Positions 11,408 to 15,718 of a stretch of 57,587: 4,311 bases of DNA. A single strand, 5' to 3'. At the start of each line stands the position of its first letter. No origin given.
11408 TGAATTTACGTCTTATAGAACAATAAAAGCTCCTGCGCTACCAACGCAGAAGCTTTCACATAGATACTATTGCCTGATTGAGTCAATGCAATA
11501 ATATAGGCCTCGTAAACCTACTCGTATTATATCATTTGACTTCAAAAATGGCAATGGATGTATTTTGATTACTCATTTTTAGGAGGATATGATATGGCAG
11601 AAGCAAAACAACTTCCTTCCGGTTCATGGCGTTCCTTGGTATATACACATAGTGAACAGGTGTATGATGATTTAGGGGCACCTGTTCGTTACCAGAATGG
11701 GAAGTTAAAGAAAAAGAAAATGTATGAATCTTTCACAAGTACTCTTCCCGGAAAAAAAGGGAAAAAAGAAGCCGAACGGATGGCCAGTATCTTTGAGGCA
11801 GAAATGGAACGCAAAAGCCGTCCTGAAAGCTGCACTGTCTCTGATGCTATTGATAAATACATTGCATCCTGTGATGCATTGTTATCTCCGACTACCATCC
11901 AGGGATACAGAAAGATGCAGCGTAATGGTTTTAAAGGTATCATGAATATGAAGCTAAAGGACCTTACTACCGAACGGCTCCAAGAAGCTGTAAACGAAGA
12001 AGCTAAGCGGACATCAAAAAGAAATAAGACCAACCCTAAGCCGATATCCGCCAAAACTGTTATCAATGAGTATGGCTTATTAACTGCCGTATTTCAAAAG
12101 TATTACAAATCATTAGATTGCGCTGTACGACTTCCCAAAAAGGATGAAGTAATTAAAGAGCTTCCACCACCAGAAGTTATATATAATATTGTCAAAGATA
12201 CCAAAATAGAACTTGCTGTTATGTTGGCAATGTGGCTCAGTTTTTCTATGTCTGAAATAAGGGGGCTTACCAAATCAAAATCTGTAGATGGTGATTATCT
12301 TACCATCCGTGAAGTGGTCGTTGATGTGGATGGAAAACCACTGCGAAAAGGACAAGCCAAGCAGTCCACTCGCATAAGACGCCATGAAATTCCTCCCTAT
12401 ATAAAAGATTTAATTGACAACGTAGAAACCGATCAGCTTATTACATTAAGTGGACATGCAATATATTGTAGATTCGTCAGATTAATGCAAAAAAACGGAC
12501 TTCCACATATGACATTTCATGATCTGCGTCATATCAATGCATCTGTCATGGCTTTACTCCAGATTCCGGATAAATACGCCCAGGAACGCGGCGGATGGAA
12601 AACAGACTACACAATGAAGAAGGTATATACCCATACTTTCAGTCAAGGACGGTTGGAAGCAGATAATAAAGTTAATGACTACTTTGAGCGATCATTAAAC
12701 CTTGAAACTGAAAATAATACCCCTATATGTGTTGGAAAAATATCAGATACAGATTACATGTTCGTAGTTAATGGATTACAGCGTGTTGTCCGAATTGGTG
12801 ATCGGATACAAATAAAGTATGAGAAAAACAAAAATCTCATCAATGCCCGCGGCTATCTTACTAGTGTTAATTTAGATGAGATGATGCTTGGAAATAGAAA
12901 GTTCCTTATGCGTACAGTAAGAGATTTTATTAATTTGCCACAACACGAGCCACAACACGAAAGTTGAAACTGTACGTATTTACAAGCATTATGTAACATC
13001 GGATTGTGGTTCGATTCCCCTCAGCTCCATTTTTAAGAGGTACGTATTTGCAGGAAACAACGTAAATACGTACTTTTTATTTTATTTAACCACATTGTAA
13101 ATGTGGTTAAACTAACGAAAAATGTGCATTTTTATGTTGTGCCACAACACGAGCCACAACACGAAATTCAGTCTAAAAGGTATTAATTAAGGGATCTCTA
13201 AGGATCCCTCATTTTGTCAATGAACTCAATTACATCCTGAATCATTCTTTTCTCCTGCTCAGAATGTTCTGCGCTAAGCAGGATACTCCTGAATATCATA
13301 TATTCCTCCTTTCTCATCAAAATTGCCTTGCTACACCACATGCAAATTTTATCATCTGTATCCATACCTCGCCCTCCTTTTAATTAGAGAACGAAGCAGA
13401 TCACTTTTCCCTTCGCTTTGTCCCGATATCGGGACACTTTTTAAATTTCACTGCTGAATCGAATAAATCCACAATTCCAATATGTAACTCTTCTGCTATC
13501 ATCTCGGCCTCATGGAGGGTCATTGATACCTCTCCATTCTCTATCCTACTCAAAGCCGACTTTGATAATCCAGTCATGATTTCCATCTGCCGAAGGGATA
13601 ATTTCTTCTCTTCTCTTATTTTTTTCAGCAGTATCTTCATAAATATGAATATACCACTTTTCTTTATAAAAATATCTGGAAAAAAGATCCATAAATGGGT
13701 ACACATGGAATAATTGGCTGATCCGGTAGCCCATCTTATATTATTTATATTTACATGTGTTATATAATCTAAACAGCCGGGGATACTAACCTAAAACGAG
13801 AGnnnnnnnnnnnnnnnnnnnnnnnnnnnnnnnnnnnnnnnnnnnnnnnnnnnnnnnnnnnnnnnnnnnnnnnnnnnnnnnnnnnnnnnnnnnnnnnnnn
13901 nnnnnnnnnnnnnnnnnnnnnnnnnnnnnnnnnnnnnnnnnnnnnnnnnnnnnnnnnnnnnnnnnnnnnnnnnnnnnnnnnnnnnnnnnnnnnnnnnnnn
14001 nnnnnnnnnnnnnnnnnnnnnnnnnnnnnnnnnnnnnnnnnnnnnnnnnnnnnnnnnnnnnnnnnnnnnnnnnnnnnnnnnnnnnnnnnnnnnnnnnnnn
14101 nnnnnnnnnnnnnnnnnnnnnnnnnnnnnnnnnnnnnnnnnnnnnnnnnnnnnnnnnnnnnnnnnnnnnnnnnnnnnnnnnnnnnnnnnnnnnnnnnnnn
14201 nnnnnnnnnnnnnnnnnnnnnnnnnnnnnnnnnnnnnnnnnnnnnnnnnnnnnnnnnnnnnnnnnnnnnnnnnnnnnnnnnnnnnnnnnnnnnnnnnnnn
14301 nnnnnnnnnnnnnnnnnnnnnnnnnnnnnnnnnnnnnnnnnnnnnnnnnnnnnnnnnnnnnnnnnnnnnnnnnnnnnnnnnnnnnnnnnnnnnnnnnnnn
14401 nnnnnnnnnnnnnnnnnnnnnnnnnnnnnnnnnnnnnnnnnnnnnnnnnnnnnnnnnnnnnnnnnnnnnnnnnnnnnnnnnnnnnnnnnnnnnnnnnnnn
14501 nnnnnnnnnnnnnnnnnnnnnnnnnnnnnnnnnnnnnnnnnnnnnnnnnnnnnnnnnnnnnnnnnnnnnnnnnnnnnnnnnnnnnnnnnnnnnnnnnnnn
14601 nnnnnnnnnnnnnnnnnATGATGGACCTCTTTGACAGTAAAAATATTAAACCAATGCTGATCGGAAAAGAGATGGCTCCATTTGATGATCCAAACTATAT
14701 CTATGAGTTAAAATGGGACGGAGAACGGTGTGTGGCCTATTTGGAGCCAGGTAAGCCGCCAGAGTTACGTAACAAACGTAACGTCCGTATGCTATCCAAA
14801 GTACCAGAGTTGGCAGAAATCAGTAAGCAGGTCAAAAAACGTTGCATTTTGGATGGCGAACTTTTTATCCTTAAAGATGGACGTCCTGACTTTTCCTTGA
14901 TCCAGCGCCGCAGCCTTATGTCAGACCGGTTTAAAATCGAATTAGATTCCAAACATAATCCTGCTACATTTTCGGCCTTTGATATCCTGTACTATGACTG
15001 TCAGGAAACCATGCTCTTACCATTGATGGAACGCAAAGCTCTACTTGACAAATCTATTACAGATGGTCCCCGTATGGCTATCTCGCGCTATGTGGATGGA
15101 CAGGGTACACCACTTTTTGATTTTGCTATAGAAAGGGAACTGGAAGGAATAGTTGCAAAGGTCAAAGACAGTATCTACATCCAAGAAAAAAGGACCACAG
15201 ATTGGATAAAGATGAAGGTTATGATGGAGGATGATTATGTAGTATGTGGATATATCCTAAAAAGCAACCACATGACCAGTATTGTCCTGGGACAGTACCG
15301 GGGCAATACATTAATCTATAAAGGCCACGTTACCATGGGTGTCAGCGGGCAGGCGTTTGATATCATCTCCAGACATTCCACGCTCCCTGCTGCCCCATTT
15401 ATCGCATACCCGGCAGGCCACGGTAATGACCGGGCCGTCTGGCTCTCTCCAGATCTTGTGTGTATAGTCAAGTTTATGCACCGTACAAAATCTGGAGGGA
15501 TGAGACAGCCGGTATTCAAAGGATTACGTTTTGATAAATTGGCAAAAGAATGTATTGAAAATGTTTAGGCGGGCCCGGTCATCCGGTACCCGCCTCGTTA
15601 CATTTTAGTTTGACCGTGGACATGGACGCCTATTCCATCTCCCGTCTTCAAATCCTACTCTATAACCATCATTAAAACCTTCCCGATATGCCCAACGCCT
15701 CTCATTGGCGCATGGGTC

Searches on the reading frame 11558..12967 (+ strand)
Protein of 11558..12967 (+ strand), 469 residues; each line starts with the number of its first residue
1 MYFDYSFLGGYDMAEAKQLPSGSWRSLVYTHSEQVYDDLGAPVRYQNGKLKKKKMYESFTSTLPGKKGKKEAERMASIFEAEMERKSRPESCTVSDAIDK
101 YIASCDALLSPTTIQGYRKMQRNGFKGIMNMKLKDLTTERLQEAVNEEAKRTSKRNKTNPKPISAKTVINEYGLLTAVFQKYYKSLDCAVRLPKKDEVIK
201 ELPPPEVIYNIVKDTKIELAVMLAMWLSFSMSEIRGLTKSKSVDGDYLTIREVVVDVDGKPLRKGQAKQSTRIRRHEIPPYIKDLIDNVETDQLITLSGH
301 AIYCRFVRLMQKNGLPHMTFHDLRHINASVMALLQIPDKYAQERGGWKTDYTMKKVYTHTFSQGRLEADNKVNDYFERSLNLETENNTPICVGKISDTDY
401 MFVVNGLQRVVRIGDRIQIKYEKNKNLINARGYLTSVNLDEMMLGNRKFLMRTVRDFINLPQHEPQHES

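Call 101: search_protein_families(library=pfam, proteins=[window:11558-12967:+], max_evalue=0.0001)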
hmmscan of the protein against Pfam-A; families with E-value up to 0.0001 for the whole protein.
window:11558-12967:+ (469 aa): 2 families
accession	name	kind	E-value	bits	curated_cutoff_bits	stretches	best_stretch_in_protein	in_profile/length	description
PF00589.27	Phage_integrase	-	1.5e-07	31.8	27.1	1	298-361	106-169/172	Phage integrase family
PF14659.12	Phage_int_SAM_3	-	3.4e-05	24.4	22.6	0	93-147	1-56/58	Phage integrase, N-terminal SAM-like domain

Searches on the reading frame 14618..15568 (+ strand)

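Call 101: search_protein_families(library=pfam, proteins=[window:14618-15568:+], max_evalue=0.0001)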
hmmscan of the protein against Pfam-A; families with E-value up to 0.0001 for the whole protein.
window:14618-15568:+ (316 aa): 2 families
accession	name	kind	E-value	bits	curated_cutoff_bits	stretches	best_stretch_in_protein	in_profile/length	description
PF01068.26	DNA_ligase_A_M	-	2.7e-26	93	26.2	1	18-200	13-204/204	ATP dependent DNA ligase domain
PF04679.21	DNA_ligase_A_C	-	2e-13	51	27.5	1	216-307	2-94/94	ATP dependent DNA ligase C terminal region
